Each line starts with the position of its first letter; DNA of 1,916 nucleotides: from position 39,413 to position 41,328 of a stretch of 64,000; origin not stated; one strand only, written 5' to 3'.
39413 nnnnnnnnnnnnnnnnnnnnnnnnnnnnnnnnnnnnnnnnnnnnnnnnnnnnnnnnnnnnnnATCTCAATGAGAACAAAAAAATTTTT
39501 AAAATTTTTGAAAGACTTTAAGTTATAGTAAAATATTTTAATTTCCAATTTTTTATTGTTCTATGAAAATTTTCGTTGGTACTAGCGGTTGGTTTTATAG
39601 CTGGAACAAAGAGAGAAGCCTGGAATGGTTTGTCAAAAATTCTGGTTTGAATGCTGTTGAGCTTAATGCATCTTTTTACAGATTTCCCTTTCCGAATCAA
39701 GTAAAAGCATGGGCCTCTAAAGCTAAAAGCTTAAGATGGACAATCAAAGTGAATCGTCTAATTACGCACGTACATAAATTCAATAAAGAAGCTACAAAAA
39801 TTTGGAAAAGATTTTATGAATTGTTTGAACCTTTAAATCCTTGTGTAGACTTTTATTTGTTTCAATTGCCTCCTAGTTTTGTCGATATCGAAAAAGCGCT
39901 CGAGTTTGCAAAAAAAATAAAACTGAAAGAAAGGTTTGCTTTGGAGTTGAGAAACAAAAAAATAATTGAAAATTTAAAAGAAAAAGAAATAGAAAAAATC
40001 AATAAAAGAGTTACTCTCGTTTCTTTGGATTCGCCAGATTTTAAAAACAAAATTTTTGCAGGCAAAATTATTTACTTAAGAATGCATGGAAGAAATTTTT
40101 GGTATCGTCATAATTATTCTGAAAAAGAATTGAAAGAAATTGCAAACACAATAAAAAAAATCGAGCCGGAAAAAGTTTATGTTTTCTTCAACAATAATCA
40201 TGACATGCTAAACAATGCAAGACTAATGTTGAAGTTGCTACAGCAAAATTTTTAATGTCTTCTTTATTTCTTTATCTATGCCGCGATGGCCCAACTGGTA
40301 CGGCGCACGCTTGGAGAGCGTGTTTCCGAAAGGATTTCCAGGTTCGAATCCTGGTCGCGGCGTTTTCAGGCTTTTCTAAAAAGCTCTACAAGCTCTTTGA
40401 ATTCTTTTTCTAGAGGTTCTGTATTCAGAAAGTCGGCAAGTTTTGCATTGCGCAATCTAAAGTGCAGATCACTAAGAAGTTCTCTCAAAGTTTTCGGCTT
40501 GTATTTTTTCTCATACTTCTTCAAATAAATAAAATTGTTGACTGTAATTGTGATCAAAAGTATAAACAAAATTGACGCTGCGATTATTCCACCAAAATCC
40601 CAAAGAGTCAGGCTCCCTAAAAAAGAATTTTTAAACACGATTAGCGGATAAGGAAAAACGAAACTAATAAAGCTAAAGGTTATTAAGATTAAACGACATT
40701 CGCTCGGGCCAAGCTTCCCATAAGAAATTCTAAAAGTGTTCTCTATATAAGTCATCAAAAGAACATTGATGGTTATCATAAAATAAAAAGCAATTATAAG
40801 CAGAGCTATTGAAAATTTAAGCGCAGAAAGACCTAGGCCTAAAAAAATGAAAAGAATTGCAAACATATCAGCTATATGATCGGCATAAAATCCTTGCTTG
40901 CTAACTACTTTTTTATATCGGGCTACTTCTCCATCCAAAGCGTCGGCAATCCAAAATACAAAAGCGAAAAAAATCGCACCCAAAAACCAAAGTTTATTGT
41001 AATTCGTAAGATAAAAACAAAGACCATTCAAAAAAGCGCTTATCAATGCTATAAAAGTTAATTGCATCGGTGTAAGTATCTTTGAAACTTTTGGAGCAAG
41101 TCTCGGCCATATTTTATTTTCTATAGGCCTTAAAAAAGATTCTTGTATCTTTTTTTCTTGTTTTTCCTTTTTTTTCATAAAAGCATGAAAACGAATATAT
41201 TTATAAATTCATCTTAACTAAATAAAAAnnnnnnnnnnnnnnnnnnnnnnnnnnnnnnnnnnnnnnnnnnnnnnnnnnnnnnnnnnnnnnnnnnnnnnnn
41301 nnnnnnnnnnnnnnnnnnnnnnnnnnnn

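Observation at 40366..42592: Two paralogous CDP-alcohol phosphatidyltransferases with cytoplasmic C-terminal extensions flanking a TagD-like cytidylyltransferase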

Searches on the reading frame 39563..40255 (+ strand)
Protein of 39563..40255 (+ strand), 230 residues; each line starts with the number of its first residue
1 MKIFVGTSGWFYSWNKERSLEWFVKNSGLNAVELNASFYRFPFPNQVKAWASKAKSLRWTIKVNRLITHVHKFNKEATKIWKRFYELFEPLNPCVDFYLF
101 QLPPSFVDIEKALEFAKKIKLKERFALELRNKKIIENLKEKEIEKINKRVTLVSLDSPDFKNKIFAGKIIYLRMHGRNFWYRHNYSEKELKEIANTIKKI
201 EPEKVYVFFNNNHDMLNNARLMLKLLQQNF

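Call 3: search_protein_families(library=pfam, proteins=[window:39563-40255:+], max_evalue=0.01)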
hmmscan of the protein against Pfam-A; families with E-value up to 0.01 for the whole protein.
window:39563-40255:+ (230 aa): 1 family
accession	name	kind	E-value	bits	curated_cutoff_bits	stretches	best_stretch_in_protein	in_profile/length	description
PF01904.24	DUF72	-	4e-39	135.4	25.3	1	15-223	6-215/217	Protein of unknown function DUF72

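Call 4: search_protein_families(library=ncbifam, proteins=[window:39563-40255:+], max_evalue=0.01)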
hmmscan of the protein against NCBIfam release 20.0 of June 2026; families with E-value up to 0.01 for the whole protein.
window:39563-40255:+ (230 aa): 1 family
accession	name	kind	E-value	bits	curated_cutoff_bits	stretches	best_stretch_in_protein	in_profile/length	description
NF007637.0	PRK10302.1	equivalog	2.7e-09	36.7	412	1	27-143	27-146/272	hypothetical protein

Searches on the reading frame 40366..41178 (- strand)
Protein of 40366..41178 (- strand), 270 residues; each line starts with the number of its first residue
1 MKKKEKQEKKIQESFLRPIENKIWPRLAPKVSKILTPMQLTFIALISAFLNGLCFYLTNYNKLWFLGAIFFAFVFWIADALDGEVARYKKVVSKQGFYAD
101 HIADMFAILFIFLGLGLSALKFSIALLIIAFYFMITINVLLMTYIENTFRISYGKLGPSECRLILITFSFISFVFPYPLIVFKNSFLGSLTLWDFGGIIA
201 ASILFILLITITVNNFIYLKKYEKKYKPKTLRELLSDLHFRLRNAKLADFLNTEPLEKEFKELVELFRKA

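Call 3: search_protein_families(library=pfam, proteins=[window:40366-41178:-], max_evalue=0.01)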
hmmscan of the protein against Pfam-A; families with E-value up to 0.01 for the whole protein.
window:40366-41178:- (270 aa): 1 family
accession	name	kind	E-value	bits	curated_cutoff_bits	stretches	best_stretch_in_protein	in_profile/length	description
PF01066.26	CDP-OH_P_transf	-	1.5e-11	45.3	22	1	36-173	3-135/152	CDP-alcohol phosphatidyltransferase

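Call 4: search_protein_families(library=ncbifam, proteins=[window:40366-41178:-], max_evalue=0.01)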
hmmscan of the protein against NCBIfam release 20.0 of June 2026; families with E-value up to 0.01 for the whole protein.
window:40366-41178:- (270 aa): 4 families
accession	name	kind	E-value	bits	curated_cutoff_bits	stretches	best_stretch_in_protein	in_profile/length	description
NF040950.1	archin_ph_syn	equivalog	1.8e-13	50.8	180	1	16-132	4-118/191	archaetidylinositol phosphate synthase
NF041135.1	IPPtranDIPPsyn_Thcocales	equivalog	1.6e-09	37.3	580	1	17-155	232-362/419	bifunctional L-myo-inositol-1-phosphate cytidylyltransferase/CDP-L-myo-inositol myo-inositolphosphotransferase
NF045883.1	PIPSynth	equivalog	2.7e-06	27.2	170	1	33-139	21-126/197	phosphatidylinositol phosphate synthase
TIGR00473.1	pssA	equivalog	0.0015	18.6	107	1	65-125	20-75/153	CDP-diacylglycerol--serine O-phosphatidyltransferase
